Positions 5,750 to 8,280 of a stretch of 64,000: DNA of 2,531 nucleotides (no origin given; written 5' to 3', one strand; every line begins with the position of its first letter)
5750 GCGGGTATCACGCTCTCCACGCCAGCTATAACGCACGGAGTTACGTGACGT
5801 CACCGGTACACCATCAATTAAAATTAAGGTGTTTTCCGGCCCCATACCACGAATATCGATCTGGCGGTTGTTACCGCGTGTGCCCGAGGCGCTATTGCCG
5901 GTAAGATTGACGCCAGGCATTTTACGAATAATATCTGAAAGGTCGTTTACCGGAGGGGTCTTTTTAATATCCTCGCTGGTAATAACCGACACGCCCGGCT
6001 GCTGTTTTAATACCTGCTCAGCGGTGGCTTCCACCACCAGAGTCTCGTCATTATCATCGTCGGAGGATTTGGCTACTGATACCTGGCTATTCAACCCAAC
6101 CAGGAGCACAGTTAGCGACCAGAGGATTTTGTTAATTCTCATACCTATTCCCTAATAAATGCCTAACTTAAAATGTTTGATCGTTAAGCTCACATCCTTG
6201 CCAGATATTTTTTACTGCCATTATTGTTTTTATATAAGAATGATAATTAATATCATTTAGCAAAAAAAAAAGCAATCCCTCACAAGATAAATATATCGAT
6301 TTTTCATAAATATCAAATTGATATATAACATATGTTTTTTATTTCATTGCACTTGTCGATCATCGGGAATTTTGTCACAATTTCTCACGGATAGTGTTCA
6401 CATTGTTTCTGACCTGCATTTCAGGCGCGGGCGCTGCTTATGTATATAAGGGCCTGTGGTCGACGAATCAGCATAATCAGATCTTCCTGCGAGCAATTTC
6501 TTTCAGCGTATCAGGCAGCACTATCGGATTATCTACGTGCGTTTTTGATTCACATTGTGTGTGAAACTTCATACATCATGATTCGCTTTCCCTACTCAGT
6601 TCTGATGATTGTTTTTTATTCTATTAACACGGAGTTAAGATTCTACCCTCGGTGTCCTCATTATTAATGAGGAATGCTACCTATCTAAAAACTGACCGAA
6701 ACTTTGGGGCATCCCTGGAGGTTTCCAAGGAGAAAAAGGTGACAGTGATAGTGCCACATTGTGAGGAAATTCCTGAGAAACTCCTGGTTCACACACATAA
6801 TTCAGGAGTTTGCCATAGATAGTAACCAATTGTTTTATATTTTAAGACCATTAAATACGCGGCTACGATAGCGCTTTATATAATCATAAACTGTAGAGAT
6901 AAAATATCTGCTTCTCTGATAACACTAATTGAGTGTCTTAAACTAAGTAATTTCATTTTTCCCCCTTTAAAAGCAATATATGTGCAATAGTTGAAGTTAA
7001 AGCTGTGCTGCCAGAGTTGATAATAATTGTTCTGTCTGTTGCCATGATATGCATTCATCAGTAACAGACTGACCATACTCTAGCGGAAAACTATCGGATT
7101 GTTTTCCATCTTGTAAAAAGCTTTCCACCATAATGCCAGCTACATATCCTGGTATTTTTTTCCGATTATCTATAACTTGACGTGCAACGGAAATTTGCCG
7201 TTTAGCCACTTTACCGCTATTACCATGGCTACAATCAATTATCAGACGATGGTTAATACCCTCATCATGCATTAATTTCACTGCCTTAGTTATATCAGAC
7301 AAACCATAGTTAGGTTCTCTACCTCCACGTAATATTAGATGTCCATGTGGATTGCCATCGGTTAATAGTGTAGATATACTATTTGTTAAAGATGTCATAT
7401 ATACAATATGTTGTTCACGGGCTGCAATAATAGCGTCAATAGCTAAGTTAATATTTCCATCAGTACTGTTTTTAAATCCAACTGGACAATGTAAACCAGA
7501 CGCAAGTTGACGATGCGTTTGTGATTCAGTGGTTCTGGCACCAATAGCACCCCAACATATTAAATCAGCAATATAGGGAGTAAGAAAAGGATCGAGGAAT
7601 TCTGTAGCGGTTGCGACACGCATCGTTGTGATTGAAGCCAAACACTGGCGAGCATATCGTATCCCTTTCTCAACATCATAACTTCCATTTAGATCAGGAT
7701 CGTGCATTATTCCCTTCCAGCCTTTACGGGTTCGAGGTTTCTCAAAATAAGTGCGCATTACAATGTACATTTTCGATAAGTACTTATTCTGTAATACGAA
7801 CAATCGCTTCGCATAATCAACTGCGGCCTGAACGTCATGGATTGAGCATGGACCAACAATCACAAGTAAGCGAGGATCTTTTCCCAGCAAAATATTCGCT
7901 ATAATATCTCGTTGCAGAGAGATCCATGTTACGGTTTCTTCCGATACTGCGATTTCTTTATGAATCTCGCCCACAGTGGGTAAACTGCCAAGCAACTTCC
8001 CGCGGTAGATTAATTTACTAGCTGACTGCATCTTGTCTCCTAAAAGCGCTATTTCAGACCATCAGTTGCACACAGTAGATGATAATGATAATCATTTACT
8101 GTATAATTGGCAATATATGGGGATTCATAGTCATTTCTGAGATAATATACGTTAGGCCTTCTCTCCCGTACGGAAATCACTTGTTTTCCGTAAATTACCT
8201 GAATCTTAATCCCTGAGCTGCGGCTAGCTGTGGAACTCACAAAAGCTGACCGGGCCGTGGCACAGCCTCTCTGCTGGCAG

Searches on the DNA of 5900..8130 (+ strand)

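Call 4: search_dna_similar(query=window:6143-6996:+, collection=plasmids, mode=near, max_rows=25)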
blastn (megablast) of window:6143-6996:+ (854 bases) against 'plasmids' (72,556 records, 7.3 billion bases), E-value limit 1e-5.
Records with a match: 848; places in all: 869; records where one place covers at least 80% of the query: 372.
Best place of each record, by identity: >=99% 298; 95-99% 251; 90-95% 2; 80-90% 297.
By first word of the organism name: Escherichia 553; Klebsiella 271; Salmonella 17; Shigella 6; Enterobacter 1.
By predicted mobility (MOB-suite, as given by PLSDB): conjugative 575; non-mobilizable 242; mobilizable 31.
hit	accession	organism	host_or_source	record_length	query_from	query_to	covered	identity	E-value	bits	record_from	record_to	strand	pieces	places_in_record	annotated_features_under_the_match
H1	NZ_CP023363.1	Escherichia coli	canine,whole organism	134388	1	854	100%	100.0%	0e+0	1578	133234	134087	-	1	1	none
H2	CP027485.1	Escherichia coli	Homo sapiens,stool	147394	1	854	100%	100.0%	0e+0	1578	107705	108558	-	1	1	none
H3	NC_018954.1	Salmonella enterica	chicken,cloaca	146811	1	854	100%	100.0%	0e+0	1578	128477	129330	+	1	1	none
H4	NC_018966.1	Salmonella enterica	chicken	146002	1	854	100%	100.0%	0e+0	1578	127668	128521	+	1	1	none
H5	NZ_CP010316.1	Escherichia coli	Turkey with septicemic infection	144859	1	854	100%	100.0%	0e+0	1578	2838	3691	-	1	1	none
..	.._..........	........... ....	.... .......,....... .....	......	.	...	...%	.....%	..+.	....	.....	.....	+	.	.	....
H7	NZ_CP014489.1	Escherichia coli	Homo sapiens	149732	1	854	100%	100.0%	0e+0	1578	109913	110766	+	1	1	none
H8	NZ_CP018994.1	Escherichia coli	Homo sapiens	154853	1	854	100%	100.0%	0e+0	1578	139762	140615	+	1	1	none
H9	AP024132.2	Escherichia coli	Homo sapiens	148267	1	854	100%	100.0%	0e+0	1578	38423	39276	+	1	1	none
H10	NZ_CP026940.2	Escherichia coli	Bos taurus,Cell Culture,Bovine adult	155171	1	854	100%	100.0%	0e+0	1578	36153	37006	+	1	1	none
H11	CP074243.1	Salmonella enterica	food,egg raw yolk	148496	1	854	100%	100.0%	0e+0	1578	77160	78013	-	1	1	none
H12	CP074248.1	Salmonella enterica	food,egg raw yolk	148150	1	854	100%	100.0%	0e+0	1578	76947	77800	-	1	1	none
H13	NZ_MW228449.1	Escherichia coli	-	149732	1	854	100%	100.0%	0e+0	1578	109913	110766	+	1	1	none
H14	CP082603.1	Salmonella enterica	Chicken wings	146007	1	854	100%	100.0%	0e+0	1578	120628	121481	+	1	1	none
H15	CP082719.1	Salmonella enterica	chicken breast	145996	1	854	100%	100.0%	0e+0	1578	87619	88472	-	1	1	none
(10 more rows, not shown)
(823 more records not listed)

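Call 5: search_dna_similar(query=window:6143-6996:+, collection=ecoli_genomes, mode=near, max_rows=25, rows=spread)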
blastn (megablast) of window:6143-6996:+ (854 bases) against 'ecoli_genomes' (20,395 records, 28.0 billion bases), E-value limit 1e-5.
Records with a match: 909; places in all: 1085; records where one place covers at least 80% of the query: 441.
Genomes with a match: 875 of 5426; with a place that covers at least 80% of the query: 439. Places per genome that has any: lowest 1, median 1, highest 4. On chromosomes: 405 places; on plasmids: 680.
Best place of each record, by identity: >=99% 336; 95-99% 520; 90-95% 2; 80-90% 51.
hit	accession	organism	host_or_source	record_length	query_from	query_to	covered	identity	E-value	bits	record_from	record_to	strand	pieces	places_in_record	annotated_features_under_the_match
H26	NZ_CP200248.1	Escherichia coli strain Yu5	-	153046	1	854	100%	100.0%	0e+0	1595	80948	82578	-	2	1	IS1 family transposase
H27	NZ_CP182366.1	Escherichia coli strain Br_54_kylling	-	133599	1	854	100%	100.0%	0e+0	1578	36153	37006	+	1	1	none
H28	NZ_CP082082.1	Escherichia coli strain MS20655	Homo sapiens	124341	1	854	100%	99.8%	0e+0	1567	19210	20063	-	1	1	none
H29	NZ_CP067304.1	Escherichia coli strain ABW_A32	waste water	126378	1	854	100%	99.6%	0e+0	1561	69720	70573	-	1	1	none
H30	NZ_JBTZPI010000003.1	Escherichia coli strain UID2404240036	Homo sapiens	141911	1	854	100%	99.6%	0e+0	1561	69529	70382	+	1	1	none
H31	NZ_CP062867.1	Escherichia coli O39:H21 strain Res13-Lact-PEB08-01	Sus scrofa domesticus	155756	1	854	100%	99.5%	0e+0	1555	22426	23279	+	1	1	none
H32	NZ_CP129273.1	Escherichia coli strain G12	Chicken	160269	1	854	100%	98.9%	0e+0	1528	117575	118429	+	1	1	none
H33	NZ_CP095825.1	Escherichia coli strain STE15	avian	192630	1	854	100%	98.2%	0e+0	1485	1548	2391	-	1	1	none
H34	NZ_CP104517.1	Escherichia coli strain E4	Poultry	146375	1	854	100%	97.9%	0e+0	1502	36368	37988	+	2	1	IS1-like element IS1A family transposase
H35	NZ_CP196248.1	Escherichia coli strain AH21G053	Homo sapiens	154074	1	854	100%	97.9%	0e+0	1487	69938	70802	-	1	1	none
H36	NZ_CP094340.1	Escherichia coli strain W224N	cerebrospinal fluid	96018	1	854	100%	97.8%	0e+0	1482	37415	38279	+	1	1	none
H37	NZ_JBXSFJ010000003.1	Escherichia coli strain PEC131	Sus scrofa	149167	1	809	95%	99.4%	0e+0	1465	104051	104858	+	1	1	none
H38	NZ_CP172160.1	Escherichia coli strain GF54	chicken meat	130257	1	584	68%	100.0%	0e+0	1079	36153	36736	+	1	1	none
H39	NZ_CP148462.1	Escherichia coli strain Z1323CEC0008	Chicken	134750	1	320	37%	99.7%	6e-164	586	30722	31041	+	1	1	none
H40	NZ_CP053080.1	Escherichia coli strain HB37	chicken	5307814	2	308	36%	97.1%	1e-96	532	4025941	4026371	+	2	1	none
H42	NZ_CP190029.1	Escherichia coli strain EC17CM7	chicken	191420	1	261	31%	99.6%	4e-131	477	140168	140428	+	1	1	none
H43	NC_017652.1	Escherichia coli str. 'clone D i14' strain clone D i14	-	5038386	2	185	22%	97.8%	3e-83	318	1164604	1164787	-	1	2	none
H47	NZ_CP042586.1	Escherichia coli strain LD91-1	feces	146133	1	180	21%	98.9%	7e-84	320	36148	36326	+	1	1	none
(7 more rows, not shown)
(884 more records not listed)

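Call 6: get_annotated_region(hit=H27, flank=8000)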
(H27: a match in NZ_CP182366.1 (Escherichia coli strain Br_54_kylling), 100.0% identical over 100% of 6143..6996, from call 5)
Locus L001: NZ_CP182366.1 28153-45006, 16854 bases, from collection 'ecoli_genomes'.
description: Escherichia coli strain Br_54_kylling plasmid p1, complete sequence
organism: Escherichia coli strain Br_54_kylling (NCBI taxid 562)
replicon: plasmid p1; assembly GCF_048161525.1
host: -; source: -; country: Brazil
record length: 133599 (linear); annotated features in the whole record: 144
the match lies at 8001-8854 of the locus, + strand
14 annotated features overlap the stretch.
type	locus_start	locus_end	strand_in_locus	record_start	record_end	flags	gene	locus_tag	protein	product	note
CDS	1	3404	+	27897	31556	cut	iroC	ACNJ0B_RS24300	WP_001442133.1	salmochelin/enterobactin export ABC transporter IroC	-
CDS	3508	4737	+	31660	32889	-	iroD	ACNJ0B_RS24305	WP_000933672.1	catecholate siderophore esterase IroD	-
CDS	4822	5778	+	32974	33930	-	iroE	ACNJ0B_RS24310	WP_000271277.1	catecholate siderophore esterase IroE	-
CDS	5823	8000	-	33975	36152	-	iroN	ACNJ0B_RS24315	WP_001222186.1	siderophore salmochelin receptor IroN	-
CDS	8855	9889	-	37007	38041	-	-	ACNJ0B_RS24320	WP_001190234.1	3-deoxy-7-phosphoheptulonate synthase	-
CDS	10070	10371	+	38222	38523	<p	-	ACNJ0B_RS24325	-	hypothetical protein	frameshifted; internal stop; incomplete; partial in the middle of a contig; missing N-terminus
CDS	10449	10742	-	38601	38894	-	-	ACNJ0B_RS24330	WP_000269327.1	DUF6404 family protein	-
CDS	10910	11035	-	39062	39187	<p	yacB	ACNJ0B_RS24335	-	type II toxin-antitoxin system toxin YacB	incomplete; partial in the middle of a contig; missing C-terminus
CDS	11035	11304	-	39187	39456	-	yacA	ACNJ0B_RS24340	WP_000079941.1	type II toxin-antitoxin system antitoxin YacA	-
CDS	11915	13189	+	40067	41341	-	-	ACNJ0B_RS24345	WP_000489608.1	HlyD family secretion protein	-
CDS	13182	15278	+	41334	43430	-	cvaB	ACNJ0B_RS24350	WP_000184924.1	colicin V export peptidase/ABC transporter CvaB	-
CDS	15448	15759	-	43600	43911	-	cvaC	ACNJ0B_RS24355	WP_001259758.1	colicin V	-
CDS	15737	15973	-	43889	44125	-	cvi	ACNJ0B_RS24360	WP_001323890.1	colicin V immunity protein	-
CDS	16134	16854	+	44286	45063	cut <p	-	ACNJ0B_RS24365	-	Gfo/Idh/MocA family protein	frameshifted; incomplete; partial in the middle of a contig; missing N-terminus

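Call 7: get_annotated_region(hit=H40, flank=5000)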
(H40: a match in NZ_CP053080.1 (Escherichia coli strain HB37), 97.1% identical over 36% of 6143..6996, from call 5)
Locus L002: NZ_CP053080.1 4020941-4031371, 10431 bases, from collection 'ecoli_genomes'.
description: Escherichia coli strain HB37 chromosome HB37, complete sequence
organism: Escherichia coli strain HB37 (NCBI taxid 562)
replicon: chromosome; assembly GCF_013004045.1
host: chicken; source: -; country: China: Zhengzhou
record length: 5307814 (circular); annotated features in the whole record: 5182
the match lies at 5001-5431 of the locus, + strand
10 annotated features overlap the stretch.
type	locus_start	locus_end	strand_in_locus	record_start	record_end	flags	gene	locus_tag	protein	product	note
CDS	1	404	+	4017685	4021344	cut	iroC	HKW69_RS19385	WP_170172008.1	salmochelin/enterobactin export ABC transporter IroC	-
CDS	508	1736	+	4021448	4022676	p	iroD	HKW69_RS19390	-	catecholate siderophore esterase IroD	frameshifted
CDS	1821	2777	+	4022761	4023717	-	iroE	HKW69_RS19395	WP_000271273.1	catecholate siderophore esterase IroE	-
CDS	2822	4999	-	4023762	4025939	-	iroN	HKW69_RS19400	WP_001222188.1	siderophore salmochelin receptor IroN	-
CDS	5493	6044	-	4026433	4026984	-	sfaX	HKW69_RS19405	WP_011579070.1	HTH-type transcriptional regulator SfaX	-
CDS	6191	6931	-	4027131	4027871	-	sfaY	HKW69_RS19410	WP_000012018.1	transcriptional regulator SfaY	-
CDS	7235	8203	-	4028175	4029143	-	sfaH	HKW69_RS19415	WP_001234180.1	S-fimbrial adhesin minor pilin SfaH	-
CDS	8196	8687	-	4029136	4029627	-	sfaS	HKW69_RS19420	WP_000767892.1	S-fimbrial adhesin minor subunit SfaS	-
CDS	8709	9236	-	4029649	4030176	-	sfaG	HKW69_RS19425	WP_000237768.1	S/F1C fimbrial adhesin minor pilin SfaG/FocF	-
CDS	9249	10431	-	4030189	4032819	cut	sfaF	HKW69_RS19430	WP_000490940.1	S/F1C fimbrial usher SfaF/FocD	-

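Call 8: get_annotated_region(hit=H43, flank=5000)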
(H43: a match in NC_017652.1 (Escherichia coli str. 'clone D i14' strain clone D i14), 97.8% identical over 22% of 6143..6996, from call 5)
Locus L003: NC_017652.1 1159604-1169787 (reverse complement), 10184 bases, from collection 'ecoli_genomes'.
description: Escherichia coli str. 'clone D i14', complete sequence
organism: Escherichia coli str. 'clone D i14' strain clone D i14 (NCBI taxid 885275)
replicon: chromosome; assembly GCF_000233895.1
host: -; source: -; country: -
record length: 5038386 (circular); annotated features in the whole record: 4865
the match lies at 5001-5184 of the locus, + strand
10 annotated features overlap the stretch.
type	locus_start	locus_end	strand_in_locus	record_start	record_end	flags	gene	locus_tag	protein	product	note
CDS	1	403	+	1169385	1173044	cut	iroC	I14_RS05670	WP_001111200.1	salmochelin/enterobactin export ABC transporter IroC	-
CDS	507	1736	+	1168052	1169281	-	iroD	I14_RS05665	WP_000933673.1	catecholate siderophore esterase IroD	-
CDS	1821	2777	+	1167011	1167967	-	iroE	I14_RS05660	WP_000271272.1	catecholate siderophore esterase IroE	-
CDS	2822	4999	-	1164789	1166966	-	iroN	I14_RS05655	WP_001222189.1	siderophore salmochelin receptor IroN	-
CDS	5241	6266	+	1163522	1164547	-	-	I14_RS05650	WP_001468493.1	IS630-like element ISEc40 family transposase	-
CDS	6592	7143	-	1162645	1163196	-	sfaX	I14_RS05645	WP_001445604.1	HTH-type transcriptional regulator SfaX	-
CDS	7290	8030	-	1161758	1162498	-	sfaY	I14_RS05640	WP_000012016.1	transcriptional regulator SfaY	-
CDS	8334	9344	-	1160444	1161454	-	focH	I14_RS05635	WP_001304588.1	F1C fimbrial protein subunit FocH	-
CDS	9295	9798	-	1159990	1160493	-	focG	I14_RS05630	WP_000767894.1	F1C fimbria minor subunit FocG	-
CDS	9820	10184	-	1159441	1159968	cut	sfaG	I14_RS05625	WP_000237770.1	S/F1C fimbrial adhesin minor pilin SfaG/FocF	-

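Call 10: search_dna_similar(query=window:6400-7000:+, collection=plasmids, mode=distant, max_rows=40, rows=spread)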
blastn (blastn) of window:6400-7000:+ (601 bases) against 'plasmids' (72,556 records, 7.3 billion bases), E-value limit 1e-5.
Records with a match: 530; places in all: 561; records where one place covers at least 80% of the query: 368.
Best place of each record, by identity: >=99% 260; 95-99% 174; 80-90% 1; 60-80% 95.
By first word of the organism name: Escherichia 409; Citrobacter 61; Enterobacter 20; Salmonella 19; Klebsiella 16; Shigella 2; Serratia 2; Edwardsiella 1.
By predicted mobility (MOB-suite, as given by PLSDB): conjugative 468; non-mobilizable 34; mobilizable 28.
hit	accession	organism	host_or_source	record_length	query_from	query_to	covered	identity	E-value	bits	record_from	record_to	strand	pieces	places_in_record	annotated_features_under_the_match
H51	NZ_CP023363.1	Escherichia coli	canine,whole organism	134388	1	601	100%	100.0%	0e+0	1085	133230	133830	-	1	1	3-deoxy-7-phosphoheptulonate synthase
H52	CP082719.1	Salmonella enterica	chicken breast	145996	1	601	100%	100.0%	0e+0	1085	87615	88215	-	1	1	3-deoxy-7-phosphoheptulonate synthase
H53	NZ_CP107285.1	Escherichia coli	Water from a lake,Whole organism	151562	1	601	100%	100.0%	0e+0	1085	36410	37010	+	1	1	3-deoxy-7-phosphoheptulonate synthase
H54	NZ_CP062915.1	Escherichia coli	Sus scrofa domesticus,feces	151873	1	601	100%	100.0%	0e+0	1085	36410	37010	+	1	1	3-deoxy-7-phosphoheptulonate synthase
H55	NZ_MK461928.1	Escherichia coli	pig,rectal swab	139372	1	601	100%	100.0%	0e+0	1085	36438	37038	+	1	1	3-deoxy-7-phosphoheptulonate synthase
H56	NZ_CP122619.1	Escherichia coli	Sus scrofa,feces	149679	1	601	100%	100.0%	0e+0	1085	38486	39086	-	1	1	none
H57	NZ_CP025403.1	Escherichia coli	Homo sapiens,Respiratory secretions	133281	1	601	100%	99.8%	0e+0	1080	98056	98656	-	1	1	3-deoxy-7-phosphoheptulonate synthase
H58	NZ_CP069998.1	Escherichia coli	Homo sapiens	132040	1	601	100%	99.8%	0e+0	1080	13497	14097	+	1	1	3-deoxy-7-phosphoheptulonate synthase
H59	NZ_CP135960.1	Escherichia coli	Gallus gallus,Chicken spleen (Gallus ...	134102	1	601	100%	99.8%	0e+0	1080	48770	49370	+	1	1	3-deoxy-7-phosphoheptulonate synthase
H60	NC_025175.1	Escherichia coli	Homo sapiens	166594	1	601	100%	99.7%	0e+0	1076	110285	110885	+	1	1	3-deoxy-7-phosphoheptulonate synthase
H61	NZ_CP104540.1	Escherichia coli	Poultry,Broiler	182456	1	601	100%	99.7%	0e+0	1076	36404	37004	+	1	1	hypothetical protein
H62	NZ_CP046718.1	Escherichia coli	pet dog,faecal sample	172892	1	601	100%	99.7%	0e+0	1076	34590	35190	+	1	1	none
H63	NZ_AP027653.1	Escherichia coli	Homo sapiens,whole organism,feces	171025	1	601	100%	99.7%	0e+0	1076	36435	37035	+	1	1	hypothetical protein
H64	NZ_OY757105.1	Escherichia coli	-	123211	1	601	100%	99.7%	0e+0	1076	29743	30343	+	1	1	3-deoxy-7-phosphoheptulonate synthase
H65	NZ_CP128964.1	Escherichia coli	-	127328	1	601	100%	99.5%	0e+0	1071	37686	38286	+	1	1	3-deoxy-7-phosphoheptulonate synthase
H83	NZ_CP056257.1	Citrobacter freundii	culture,Wastewater influent sample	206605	371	488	20%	73.2%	3e-10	74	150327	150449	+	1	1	IS110 family transposase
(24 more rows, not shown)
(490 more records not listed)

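Call 11: get_annotated_region(hit=H83, flank=2500)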
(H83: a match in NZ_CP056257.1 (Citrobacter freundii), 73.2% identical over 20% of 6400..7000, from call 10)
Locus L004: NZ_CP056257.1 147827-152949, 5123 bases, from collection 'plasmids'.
description: Citrobacter freundii strain RHBSTW-00902 plasmid pRHBSTW-00902_2, complete sequence
organism: Citrobacter freundii (NCBI taxid 546)
taxonomy: Bacteria; Pseudomonadota; Gammaproteobacteria; Enterobacterales; Enterobacteriaceae; Citrobacter; Citrobacter freundii
host: -; source: culture,Wastewater influent sample; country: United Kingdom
typing (MOB-suite, as given by PLSDB): conjugative; replicon IncFIB,IncFIC,IncFII; relaxase MOBF; mating-pair formation MPF_F
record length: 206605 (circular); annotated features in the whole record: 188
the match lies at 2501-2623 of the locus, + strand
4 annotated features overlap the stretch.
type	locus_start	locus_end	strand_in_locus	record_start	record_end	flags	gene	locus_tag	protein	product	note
CDS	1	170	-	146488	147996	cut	ltrA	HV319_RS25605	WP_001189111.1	group II intron reverse transcriptase/maturase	GO:0000373 - Group II intron splicing [Evidence IEA]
CDS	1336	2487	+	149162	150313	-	-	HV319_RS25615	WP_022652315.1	IS30-like element IS30 family transposase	GO:0006313 - DNA transposition [Evidence IEA]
CDS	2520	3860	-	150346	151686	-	-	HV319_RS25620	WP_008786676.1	IS110 family transposase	-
CDS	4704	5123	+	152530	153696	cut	sopA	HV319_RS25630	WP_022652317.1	plasmid-partitioning protein SopA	-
